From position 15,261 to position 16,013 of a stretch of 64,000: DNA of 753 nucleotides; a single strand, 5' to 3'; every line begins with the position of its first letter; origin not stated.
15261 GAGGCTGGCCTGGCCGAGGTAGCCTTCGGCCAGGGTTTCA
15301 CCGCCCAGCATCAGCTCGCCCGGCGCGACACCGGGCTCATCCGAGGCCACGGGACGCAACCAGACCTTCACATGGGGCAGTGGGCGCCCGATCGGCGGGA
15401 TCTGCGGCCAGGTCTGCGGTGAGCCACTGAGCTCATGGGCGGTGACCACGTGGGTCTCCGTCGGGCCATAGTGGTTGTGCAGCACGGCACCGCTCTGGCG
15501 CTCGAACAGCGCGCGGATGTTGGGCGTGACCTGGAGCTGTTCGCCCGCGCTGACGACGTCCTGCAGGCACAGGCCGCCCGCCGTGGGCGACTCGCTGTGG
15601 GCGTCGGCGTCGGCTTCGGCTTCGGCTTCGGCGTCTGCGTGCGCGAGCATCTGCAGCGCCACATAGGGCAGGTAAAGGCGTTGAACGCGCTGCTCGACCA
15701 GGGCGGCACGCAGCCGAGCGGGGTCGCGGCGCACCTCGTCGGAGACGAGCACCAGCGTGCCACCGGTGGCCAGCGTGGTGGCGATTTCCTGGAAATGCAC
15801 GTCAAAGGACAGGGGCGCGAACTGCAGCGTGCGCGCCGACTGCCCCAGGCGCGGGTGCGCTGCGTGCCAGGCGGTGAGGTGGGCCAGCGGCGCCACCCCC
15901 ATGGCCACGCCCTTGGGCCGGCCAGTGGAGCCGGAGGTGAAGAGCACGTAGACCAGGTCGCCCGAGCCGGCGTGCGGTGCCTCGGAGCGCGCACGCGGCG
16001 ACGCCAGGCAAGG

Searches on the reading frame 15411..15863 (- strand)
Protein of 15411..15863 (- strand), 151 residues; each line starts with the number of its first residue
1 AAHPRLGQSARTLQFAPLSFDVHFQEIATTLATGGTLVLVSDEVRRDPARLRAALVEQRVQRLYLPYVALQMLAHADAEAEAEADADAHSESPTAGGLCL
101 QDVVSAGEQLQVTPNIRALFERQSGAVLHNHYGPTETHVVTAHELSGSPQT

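Call 35: search_solved_structures(query=window:15411-15863:-, max_evalue=1e-8, show_alignments=5)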
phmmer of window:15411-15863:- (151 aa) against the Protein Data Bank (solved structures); distinct sequences matched with E-value up to 1e-8: 2.
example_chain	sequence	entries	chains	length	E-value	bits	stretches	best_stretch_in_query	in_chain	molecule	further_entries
9bfd_B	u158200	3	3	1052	6.8e-18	68.5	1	11-142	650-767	Tyrocidine synthase 2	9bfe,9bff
8p5o_A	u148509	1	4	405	7.2e-16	62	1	8-146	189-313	Gramicidin S synthase 2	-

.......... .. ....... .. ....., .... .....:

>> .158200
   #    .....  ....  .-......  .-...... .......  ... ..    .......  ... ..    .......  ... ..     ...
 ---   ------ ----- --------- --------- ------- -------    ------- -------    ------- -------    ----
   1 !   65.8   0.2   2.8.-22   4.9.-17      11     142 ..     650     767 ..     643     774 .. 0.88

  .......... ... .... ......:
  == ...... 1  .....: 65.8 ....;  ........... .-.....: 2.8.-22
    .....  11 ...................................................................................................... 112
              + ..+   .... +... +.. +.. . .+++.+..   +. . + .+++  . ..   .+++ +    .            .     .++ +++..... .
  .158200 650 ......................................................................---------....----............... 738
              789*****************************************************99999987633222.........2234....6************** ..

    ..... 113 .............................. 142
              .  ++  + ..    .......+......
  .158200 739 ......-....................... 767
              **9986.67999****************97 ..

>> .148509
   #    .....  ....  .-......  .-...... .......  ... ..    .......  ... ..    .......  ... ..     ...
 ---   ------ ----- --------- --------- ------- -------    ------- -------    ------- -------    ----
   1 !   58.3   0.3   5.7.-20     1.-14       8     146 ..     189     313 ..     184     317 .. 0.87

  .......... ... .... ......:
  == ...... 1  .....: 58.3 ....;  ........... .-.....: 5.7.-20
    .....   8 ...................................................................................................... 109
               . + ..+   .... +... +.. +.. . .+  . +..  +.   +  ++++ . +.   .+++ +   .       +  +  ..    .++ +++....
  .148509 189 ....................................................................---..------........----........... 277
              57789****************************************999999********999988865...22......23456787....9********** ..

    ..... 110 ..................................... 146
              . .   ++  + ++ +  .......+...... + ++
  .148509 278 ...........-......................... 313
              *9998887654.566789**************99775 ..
